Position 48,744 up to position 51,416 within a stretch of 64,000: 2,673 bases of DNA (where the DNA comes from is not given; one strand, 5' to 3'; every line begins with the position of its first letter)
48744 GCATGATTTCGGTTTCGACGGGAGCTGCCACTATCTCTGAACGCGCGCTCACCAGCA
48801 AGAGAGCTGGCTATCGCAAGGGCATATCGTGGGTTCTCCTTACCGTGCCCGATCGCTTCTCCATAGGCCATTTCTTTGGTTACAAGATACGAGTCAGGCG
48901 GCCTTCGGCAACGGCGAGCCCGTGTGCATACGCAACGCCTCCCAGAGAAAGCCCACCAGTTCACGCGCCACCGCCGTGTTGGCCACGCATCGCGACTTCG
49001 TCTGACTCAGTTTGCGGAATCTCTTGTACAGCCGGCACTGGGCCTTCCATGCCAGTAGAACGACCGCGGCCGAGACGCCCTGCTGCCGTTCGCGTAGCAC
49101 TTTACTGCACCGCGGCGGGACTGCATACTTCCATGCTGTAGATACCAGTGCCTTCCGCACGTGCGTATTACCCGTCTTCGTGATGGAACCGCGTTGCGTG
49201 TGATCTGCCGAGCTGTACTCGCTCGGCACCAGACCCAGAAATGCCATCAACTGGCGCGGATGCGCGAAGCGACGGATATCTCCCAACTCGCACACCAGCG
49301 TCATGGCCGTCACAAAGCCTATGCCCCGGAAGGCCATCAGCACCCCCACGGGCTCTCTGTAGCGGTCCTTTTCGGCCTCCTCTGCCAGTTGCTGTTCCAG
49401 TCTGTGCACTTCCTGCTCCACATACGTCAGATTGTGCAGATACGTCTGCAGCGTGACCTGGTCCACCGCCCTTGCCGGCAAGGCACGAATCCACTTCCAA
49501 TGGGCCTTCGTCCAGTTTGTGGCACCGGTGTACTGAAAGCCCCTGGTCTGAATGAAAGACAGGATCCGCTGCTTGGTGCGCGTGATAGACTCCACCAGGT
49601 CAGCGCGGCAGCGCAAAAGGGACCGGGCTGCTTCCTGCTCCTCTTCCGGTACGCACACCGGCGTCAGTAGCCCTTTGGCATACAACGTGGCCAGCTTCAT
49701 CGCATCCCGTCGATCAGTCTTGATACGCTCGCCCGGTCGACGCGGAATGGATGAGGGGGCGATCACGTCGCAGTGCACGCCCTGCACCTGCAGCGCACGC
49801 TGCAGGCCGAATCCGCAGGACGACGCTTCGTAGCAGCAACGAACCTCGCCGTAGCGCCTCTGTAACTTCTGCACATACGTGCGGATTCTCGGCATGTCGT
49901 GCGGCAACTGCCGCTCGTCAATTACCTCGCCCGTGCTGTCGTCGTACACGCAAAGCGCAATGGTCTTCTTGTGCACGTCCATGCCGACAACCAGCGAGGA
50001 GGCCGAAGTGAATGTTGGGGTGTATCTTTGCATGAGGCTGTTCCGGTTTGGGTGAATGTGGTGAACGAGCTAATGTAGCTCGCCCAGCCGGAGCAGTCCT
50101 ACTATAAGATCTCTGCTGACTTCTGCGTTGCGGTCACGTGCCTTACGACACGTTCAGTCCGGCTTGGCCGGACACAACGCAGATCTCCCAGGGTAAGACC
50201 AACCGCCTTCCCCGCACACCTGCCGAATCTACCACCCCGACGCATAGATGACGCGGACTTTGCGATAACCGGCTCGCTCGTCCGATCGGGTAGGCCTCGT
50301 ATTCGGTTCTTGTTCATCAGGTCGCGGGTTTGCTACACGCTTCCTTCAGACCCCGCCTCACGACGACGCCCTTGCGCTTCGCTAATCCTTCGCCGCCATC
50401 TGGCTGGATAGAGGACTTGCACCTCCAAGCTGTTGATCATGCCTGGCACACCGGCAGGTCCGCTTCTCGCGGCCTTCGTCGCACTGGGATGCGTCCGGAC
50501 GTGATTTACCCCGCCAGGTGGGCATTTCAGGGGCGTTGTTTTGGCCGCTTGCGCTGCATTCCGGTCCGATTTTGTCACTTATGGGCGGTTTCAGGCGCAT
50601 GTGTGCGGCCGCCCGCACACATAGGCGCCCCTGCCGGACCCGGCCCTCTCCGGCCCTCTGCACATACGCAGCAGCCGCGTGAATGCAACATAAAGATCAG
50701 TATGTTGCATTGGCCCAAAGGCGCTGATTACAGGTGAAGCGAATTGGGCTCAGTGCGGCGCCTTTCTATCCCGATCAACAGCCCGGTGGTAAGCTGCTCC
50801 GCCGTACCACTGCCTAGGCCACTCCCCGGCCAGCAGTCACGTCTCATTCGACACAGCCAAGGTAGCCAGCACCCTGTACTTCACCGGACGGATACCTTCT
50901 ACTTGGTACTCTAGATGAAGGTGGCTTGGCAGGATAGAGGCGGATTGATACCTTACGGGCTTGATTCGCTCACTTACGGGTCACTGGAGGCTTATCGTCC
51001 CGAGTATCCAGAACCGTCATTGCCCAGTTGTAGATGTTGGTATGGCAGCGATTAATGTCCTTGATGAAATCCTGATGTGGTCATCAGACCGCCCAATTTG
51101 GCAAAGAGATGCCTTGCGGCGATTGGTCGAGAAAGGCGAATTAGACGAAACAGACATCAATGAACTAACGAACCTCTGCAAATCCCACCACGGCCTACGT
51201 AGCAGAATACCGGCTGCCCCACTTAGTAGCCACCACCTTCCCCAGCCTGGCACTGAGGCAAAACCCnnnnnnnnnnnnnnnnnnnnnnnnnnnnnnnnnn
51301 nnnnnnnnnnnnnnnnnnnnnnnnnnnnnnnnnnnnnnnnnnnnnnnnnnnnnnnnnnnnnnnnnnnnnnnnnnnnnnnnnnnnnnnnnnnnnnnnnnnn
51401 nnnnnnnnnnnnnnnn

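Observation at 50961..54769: Stand-alone RloC/PrrC-like AAA_13 ATPase with zinc hook and unassigned terminal domains on a decayed integrative island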

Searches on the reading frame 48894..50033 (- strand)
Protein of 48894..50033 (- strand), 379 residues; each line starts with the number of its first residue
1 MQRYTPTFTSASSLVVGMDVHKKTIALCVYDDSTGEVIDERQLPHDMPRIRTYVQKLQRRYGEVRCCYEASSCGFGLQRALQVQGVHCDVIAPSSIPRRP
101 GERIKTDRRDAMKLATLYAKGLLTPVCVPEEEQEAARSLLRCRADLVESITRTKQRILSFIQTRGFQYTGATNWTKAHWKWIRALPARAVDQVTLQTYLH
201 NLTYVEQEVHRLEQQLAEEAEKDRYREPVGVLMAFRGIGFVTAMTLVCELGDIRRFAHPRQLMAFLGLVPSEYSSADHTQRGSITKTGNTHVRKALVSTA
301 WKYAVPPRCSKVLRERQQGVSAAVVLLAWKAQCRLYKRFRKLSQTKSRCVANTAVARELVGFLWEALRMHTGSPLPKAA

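Call 12: search_protein_families(library=pfam, proteins=[window:48897-50033:-], max_evalue=0.01)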
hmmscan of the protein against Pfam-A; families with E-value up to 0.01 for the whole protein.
window:48897-50033:- (379 aa): 2 families
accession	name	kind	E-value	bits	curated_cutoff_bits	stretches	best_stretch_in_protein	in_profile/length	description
PF02371.22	Transposase_20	-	1.2e-21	77.3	21.3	1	231-303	3-75/87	Transposase IS116/IS110/IS902 family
PF01548.23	DEDD_Tnp_IS110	-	2.9e-21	76.3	29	1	16-161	1-150/155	Transposase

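Call 86: find_encoding_contigs(protein=window:48894-50033:-, flank=3000, max_places=8)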
Protein window:48894-50033:- (379 aa): no gene with exactly this product is on record in the collection.

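Call 88: search_dna_similar(query=window:48894-50033:-, collection=plasmids, mode=protein, max_evalue=1e-30, max_rows=12)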
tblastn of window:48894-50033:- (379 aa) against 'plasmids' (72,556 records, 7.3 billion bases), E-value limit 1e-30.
Records with a match: 736; places in all: 954; records where one place covers at least 80% of the query: 677.
Best place of each record, by identity: <60% 736.
By first word of the organism name: Escherichia 104; Agrobacterium 94; Pseudosulfitobacter 72; Sinorhizobium 64; Klebsiella 64; Rhizobium 51; Shigella 45; Bradyrhizobium 20; Rhodococcus 17; Bacillus 16; and 65 more.
By predicted mobility (MOB-suite, as given by PLSDB): conjugative 366; non-mobilizable 276; mobilizable 94.
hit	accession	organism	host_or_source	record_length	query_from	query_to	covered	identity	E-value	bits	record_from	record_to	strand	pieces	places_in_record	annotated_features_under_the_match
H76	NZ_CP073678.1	Cupriavidus sp. KK10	Isolate,A bacterial consortium from ...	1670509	13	378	97%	44.6%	8e-86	291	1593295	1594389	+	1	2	none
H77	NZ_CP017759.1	Cupriavidus necator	whole organism,soil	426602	13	378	97%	43.8%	1e-83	285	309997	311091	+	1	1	IS110 family transposase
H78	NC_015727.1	Cupriavidus necator N-1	soil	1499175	13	364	93%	44.9%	8e-86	291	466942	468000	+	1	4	record has no annotation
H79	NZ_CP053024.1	Sphingobium yanoikuyae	whole organism,River sediment ...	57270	9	365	94%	43.5%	3e-80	275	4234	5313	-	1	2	IS110 family transposase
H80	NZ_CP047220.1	Sphingobium yanoikuyae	cell culture,sludge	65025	9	365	94%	43.5%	3e-80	275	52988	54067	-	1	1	IS110 family transposase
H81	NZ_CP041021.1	Sphingobium fuliginis ATCC 27551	cell culture,Water of rice field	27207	9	365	94%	43.5%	3e-80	275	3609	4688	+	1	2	IS110 family transposase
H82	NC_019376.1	Sphingobium fuliginis ATCC 27551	-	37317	9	365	94%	43.5%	3e-80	275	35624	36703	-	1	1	IS110 family transposase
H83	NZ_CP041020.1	Sphingobium fuliginis ATCC 27551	cell culture,Water of rice field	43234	9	365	94%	43.5%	3e-80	275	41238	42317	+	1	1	IS110 family transposase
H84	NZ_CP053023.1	Sphingobium yanoikuyae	whole organism,River sediment ...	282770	9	365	94%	43.5%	4e-80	275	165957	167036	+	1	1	IS110 family transposase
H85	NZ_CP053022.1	Sphingobium yanoikuyae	whole organism,River sediment ...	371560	9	365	94%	43.5%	4e-80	275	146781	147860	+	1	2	IS110 family transposase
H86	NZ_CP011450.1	Sphingomonas sanxanigenens DSM 19645 = NX02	-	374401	9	365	94%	43.5%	4e-80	275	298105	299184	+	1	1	IS110 family transposase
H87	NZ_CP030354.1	Novosphingobium sp. P6W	cell culture,podzolic fallow soil ...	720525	16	368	93%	44.0%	3e-84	286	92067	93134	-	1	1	IS110 family transposase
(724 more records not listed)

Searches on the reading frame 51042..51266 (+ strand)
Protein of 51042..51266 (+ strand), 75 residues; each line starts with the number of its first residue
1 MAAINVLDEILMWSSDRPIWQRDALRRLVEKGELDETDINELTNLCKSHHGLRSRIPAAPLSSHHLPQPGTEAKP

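Call 28: search_protein_families(library=pfam, proteins=[window:51042-51266:+], max_evalue=10)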
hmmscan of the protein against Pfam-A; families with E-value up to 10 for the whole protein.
window:51042-51266:+ (75 aa): 0 families

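Call 94: search_solved_structures(query=window:51042-51266:+, max_evalue=10)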
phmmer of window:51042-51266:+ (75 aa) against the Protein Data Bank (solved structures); distinct sequences matched with E-value up to 10: 3.
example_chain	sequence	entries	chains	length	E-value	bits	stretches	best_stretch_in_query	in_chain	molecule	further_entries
1sd6_A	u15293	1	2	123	0.21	15.4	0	3-42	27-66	Methicillin resistance regulatory protein mecI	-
1okr_A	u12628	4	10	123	0.53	14.1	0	3-42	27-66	METHICILLIN RESISTANCE REGULATORY PROTEIN MECI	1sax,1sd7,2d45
30ff_Dk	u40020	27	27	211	0.82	13.5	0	26-51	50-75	Transcription initiation factor TFIID subunit 11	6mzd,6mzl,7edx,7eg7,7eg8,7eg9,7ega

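Call 107: search_protein_families(library=padloc, proteins=[window:51042-51266:+], max_evalue=10)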
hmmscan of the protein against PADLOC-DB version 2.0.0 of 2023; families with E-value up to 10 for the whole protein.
seq(75 aa): 4 families
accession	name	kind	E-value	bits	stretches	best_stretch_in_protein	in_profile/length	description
PDLC04891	PDC-S06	-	5e-12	43.1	1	6-60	3-57/858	-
PDLC04893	PDC-S06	-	1.2e-07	28.6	1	6-64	4-62/862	-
PDLC00276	PtuA1|PtuA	-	0.0023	15.4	1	3-47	172-216/239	AAA ATPase domain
PDLC00290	PtuA1|PtuA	-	0.0061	14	1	2-59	345-404/414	AAA ATPase domain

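Call 109: search_solved_structures(query=A3, max_evalue=10, show_alignments=3)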
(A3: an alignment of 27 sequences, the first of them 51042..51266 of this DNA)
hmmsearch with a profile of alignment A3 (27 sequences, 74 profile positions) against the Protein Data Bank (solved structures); distinct sequences matched with E-value up to 10: 5.
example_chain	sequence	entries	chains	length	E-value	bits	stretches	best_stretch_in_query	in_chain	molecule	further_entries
30ff_Dk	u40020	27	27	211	0.34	14.2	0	14-34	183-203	Transcription initiation factor TFIID subunit 11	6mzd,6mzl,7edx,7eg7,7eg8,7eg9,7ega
3sk9_A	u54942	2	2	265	0.67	13.3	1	22-67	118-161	Putative uncharacterized protein TTHB187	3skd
4gmq_A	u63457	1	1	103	0.85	13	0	22-41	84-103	Putative ribosome associated protein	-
6euv_A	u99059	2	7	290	1.5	12.2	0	21-47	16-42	Polymerase basic protein 2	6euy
6m6o_A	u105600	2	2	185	8.2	9.8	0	29-53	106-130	CASP8 and FADD-like apoptosis regulator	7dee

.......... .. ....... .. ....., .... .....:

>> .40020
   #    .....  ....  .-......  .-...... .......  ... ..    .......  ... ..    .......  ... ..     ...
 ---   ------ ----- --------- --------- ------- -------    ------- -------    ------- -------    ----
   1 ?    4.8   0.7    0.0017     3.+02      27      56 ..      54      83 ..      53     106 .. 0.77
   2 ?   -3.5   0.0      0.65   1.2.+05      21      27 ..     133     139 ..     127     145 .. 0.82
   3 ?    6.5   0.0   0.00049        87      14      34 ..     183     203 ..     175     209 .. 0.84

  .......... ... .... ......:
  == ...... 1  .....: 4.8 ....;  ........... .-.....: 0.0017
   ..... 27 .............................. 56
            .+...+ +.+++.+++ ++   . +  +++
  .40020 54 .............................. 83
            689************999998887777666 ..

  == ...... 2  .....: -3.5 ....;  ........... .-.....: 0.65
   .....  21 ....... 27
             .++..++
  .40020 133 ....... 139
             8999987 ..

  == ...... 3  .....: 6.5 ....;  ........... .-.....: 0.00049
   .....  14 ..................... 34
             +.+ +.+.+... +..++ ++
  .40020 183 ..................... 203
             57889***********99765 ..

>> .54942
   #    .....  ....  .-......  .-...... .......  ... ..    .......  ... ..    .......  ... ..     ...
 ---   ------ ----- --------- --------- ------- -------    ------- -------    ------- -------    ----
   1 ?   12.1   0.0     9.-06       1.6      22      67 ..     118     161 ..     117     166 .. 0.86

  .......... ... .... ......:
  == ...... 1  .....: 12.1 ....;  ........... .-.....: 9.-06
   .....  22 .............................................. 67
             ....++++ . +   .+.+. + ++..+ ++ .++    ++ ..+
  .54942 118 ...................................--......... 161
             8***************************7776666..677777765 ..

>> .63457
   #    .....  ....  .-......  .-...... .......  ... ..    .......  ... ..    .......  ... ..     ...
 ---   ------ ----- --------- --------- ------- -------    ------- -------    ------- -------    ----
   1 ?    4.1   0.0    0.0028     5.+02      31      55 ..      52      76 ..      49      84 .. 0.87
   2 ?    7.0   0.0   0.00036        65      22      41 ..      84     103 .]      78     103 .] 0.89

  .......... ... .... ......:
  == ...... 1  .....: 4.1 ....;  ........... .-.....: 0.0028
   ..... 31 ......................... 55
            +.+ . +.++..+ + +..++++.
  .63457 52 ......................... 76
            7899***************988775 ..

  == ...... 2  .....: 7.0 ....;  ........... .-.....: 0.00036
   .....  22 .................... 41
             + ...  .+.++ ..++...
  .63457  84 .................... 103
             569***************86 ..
